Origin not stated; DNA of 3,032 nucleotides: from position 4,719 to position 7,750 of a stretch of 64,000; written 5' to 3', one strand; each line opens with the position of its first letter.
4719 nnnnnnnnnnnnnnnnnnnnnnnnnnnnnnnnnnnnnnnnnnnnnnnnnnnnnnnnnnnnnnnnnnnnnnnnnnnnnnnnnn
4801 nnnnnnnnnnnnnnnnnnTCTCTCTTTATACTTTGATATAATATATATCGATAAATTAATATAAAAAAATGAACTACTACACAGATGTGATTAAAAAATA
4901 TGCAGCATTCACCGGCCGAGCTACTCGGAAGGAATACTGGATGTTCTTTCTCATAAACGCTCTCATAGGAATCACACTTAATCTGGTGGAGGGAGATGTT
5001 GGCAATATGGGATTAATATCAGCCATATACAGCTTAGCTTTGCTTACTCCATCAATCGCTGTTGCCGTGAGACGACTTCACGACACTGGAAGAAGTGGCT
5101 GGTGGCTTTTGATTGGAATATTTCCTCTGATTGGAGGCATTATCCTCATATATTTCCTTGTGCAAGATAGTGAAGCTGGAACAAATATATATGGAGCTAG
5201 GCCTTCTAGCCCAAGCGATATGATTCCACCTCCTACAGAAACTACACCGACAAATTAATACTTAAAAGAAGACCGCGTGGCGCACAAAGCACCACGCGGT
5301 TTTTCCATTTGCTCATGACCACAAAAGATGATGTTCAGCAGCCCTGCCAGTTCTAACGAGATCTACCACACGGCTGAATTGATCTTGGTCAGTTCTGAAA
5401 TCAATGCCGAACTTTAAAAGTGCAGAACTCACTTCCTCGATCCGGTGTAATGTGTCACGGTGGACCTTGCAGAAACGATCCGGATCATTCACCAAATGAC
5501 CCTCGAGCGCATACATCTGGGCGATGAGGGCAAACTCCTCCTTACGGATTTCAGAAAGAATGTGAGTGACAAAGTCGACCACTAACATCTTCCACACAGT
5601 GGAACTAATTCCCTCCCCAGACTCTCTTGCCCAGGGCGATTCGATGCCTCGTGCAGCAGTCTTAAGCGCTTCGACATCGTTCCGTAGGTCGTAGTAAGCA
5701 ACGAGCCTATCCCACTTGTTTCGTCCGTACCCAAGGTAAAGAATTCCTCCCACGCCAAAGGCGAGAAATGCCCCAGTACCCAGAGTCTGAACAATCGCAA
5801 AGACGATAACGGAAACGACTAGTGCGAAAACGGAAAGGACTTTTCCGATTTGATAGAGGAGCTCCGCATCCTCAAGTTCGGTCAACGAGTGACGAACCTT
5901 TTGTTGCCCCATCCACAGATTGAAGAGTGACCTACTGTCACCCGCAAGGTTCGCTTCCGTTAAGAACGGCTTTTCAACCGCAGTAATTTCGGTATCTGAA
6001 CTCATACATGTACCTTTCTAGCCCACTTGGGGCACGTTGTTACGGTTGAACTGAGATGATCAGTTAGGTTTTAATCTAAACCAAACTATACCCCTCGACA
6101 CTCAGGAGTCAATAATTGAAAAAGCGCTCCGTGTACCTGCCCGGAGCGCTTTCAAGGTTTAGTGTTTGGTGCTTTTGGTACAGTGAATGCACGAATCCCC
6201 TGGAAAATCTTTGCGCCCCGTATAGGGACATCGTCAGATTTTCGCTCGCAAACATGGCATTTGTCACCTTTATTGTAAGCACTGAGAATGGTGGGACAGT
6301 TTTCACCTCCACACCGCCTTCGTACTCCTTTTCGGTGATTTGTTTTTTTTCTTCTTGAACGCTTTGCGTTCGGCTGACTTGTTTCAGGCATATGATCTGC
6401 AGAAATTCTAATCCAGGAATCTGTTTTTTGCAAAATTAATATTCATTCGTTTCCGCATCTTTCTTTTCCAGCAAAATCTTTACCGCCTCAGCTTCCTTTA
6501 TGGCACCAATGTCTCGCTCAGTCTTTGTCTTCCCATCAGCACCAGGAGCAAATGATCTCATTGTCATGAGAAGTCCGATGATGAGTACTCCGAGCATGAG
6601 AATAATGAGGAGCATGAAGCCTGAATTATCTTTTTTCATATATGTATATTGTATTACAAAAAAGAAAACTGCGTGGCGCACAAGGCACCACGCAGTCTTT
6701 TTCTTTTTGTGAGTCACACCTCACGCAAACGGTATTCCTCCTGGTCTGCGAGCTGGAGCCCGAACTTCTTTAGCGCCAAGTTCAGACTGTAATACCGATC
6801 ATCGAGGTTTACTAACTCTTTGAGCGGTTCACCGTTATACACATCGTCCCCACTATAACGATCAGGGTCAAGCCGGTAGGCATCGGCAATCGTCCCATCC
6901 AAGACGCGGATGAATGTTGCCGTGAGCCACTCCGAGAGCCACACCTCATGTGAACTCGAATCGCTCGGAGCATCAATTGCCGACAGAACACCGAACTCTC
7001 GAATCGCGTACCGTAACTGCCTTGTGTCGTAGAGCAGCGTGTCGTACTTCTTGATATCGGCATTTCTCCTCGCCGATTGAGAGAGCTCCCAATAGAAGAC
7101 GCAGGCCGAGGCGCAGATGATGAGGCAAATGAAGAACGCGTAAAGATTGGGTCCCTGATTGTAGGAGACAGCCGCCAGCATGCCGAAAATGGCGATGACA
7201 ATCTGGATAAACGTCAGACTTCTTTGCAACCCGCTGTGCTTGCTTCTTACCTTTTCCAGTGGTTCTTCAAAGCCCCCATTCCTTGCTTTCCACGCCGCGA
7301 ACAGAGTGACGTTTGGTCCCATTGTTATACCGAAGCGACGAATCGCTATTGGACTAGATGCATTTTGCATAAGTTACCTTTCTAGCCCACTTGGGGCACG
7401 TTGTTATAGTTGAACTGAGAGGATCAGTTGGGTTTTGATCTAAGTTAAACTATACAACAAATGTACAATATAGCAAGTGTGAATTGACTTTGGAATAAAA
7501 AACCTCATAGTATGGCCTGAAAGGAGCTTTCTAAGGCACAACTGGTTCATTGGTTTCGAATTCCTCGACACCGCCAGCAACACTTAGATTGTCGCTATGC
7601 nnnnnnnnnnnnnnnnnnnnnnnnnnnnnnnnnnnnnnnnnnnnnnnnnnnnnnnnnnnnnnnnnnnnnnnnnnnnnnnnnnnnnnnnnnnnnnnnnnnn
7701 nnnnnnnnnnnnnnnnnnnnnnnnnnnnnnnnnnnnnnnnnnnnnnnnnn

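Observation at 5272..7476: Tandem cassette pair: near-identical leader and terminator flanking highly divergent 2-TM protein genes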

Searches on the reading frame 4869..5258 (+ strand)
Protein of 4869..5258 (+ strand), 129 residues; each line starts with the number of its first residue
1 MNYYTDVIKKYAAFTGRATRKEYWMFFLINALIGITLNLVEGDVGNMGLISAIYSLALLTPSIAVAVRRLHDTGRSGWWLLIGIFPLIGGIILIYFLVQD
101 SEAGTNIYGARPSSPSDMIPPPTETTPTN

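Call 11: search_protein_families(library=pfam, proteins=[window:4869-5258:+], max_evalue=1)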
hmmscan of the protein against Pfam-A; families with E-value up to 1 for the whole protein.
window:4869-5258:+ (129 aa): 6 families
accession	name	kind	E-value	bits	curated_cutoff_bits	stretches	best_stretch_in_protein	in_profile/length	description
PF05656.20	DUF805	-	5.2e-31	107.8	25.7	1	11-109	1-110/111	Protein of unknown function (DUF805)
PF19779.4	DUF6264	-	0.018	15.6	31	1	41-94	116-163/183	Family of unknown function (DUF6264)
PF03729.18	DUF308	-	0.025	15.3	25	1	63-94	40-72/73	Short repeat of unknown function (DUF308)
PF18936.5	DUF5684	-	0.045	14.8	27.4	1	73-99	17-43/81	Family of unknown function (DUF5684)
PF07947.19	YhhN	-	0.097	12.8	25.6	1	13-85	68-142/182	YhhN family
PF20087.4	DUF6479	-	0.12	13.2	25.4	1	80-116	17-53/120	Family of unknown function (DUF6479)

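Call 42: find_encoding_contigs(protein=window:4869-5258:+, flank=6000, max_places=10)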
Protein window:4869-5258:+ (129 aa): 4 contigs read that carry it; 1 place shown.
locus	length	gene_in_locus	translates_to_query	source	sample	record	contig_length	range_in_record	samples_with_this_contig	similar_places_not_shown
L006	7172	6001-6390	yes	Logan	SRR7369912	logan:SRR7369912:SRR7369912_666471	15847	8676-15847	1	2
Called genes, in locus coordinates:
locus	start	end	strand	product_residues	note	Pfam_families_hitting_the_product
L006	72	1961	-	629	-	PF02689:Herpes_Helicase (faint), PF05970:PIF1, PF13245:AAA_19, PF13401:AAA_22 (weak), PF13604:AAA_30, PF21530:Pif1_2B_dom, PF14493:HTH_40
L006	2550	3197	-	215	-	-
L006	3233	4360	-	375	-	PF11141:DUF2914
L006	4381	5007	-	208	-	-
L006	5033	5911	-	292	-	PF13387:Lnb_N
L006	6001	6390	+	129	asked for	PF05656:DUF805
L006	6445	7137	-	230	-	-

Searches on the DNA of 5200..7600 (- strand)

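Call 14: search_rna_families(source=window, start=5200, end=7600, threshold=evalue, max_evalue=5)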
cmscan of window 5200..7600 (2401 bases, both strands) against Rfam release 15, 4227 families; matches with E-value up to 5: 5.
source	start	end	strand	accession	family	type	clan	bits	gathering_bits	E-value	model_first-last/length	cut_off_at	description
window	6574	6625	+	RF01150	sR11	Gene; snRNA; snoRNA; CD-box;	-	20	39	0.91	1-57/57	no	Small nucleolar RNA sR11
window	6574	6626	+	RF01152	sR1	Gene; snRNA; snoRNA; CD-box;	-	17.3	45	0.18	1-57/57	no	Small nucleolar RNA sR1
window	7425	7460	+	RF01431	snoR135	Gene; snRNA; snoRNA; HACA-box;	-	16.9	45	3.1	91-126/143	no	small nucleolar RNA snoR135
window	6575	6625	+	RF01304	sR5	Gene; snRNA; snoRNA; CD-box;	-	14.4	40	3.4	1-53/53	no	Small nucleolar RNA sR5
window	6046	6152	+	RF02503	Atu_C9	Gene; sRNA;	-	12.8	40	1.8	91-192/192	no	Rhizobiales sRNA Atu_C9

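Call 91: search_dna_similar(query=window:5259-7480:-, collection=plasmids, mode=distant, max_evalue=0.001, max_rows=5)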
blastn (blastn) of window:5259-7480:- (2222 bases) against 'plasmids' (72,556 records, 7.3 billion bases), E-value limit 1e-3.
No match.

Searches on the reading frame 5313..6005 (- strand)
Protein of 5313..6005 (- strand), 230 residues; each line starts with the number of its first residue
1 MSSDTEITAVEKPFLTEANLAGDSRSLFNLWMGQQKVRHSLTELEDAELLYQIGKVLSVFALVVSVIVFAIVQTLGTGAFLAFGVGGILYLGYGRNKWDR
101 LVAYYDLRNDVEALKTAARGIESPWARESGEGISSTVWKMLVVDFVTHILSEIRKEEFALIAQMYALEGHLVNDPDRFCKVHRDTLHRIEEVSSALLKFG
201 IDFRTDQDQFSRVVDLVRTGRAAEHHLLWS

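Call 11: search_protein_families(library=pfam, proteins=[window:5313-6005:-], max_evalue=1)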
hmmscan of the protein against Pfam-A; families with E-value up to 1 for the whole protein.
window:5313-6005:- (230 aa): 0 families

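Call 12: search_protein_families(library=padloc, proteins=[window:5313-6005:-], max_evalue=1)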
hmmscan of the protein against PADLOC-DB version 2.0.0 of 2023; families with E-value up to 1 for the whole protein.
window:5313-6005:- (230 aa): 0 families

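Call 17: find_homologous_proteins(query=window:5313-6005:-, max_evalue=0.01)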
Query window:5313-6005:- (230 aa): 1 proteins with E <= 0.01 among 1775 candidates.
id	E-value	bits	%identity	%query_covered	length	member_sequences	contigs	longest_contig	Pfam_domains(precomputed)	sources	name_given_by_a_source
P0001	2.7e-147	506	100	100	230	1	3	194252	-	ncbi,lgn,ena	-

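Call 19: find_encoding_contigs(protein=P0001, flank=10000, max_places=6)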
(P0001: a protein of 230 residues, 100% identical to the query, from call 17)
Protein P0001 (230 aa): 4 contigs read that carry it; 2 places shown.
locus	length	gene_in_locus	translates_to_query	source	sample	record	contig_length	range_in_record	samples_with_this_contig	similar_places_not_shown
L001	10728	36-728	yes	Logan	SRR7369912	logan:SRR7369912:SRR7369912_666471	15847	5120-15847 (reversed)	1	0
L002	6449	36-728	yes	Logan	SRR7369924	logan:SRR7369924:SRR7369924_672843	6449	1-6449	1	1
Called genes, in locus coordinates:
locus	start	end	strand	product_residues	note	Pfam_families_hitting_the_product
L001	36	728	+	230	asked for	-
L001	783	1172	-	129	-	PF05656:DUF805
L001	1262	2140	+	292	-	PF13387:Lnb_N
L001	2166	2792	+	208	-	-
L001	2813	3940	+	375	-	PF11141:DUF2914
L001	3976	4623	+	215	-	-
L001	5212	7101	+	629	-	PF02689:Herpes_Helicase (faint), PF05970:PIF1, PF13245:AAA_19, PF13401:AAA_22 (weak), PF13604:AAA_30, PF21530:Pif1_2B_dom, PF14493:HTH_40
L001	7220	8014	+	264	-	-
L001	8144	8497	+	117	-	-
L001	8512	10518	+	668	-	PF01471:PG_binding_1, PF01833:TIG, PF18911:PKD_4, PF01833:TIG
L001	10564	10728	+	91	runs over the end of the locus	-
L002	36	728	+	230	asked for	-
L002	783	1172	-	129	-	PF05656:DUF805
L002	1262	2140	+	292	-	PF13387:Lnb_N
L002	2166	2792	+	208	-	-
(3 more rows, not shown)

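Call 35: predict_structure(protein=window:5313-6005:-)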
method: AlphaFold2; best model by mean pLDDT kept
length: 230 residues; sequences in the alignment: 1
mean_pLDDT: 42.7   pTM: 0.23
mean pLDDT of the five models: 42.7, 41.8, 41.3, 37.3, 36.5
residues with pLDDT >= 90: 0; 70-90: 0; 50-70: 39; < 50: 191
segments of 3 or more residues with pLDDT < 50: 4-22, 31-52, 75-173, 177-179, 195-230
pLDDT, mean of each block of 10 residues (from residue 1): 43 42 51 41 41 51 54 47 38 31 30 37 38 40 44 41 41 48 52 47 41 45 37
secondary structure, 60 per line:
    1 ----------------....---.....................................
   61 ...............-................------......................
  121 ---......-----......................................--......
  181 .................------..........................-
elements in order: H17-20 H24-75 H77-92 H99-120 H124-129 H135-172 H175-197 H204-229

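Call 58: search_protein_families(library=phrogs, proteins=[window:5313-6005:-], max_evalue=1)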
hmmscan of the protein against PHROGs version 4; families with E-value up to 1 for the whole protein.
window:5313-6005:- (230 aa): 0 families

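Call 59: search_protein_families(library=ncbifam, proteins=[window:5313-6005:-], max_evalue=1)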
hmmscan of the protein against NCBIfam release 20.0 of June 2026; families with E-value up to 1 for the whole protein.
window:5313-6005:- (230 aa): 1 family
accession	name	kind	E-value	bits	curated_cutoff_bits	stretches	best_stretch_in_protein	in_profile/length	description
NF003602.1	PRK05256.1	equivalog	0.068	12.2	250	0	191-226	177-212/216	chromosome partition protein MukE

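Call 72: list_cluster_members(proteins=[P0001, P0002, P0003, P0008, P0007])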
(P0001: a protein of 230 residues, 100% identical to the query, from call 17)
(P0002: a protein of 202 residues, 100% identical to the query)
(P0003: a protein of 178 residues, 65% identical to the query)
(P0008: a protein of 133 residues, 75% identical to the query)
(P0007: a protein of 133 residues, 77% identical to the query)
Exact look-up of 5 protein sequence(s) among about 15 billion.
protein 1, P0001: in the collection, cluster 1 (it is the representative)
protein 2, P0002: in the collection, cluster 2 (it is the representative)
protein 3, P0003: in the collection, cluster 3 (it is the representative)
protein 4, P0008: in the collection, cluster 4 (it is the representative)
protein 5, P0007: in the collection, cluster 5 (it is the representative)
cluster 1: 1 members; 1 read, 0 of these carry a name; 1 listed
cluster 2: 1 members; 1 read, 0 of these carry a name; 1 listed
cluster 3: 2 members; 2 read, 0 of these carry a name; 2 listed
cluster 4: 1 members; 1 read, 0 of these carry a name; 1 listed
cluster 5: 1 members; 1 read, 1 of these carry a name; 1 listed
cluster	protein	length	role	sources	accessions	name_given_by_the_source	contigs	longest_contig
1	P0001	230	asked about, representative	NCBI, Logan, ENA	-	-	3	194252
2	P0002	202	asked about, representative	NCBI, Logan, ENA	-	-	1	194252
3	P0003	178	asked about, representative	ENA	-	-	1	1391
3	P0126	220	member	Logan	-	-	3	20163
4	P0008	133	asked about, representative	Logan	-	-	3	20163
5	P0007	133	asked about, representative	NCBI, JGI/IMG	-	uncharacterized membrane protein YhaH (DUF805 family)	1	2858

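Call 89: search_dna_similar(query=window:5313-6005:-, collection=phages, mode=protein, max_evalue=0.01, max_rows=5)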
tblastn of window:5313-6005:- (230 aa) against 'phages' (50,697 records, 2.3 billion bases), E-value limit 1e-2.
No match.

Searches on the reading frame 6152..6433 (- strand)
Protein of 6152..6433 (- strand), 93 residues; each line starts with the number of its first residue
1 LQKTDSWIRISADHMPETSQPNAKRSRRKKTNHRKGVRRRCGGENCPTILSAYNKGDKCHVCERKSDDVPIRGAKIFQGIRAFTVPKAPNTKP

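Call 11: search_protein_families(library=pfam, proteins=[window:6152-6433:-], max_evalue=1)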
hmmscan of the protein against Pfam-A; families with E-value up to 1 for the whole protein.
window:6152-6433:- (93 aa): 0 families

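Call 12: search_protein_families(library=padloc, proteins=[window:6152-6433:-], max_evalue=1)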
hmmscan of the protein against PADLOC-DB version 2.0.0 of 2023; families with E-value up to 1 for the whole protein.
window:6152-6433:- (93 aa): 0 families

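Call 58: search_protein_families(library=phrogs, proteins=[window:6152-6391:-], max_evalue=1)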
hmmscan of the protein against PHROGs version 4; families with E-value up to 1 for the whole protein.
window:6152-6391:- (79 aa): 1 family
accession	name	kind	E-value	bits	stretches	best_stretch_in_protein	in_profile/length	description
phrog_10853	-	unknown function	2.3e-06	28.7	1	15-50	41-74/93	-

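Call 59: search_protein_families(library=ncbifam, proteins=[window:6152-6391:-], max_evalue=1)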
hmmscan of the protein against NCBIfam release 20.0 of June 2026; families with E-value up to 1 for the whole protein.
window:6152-6391:- (79 aa): 0 families
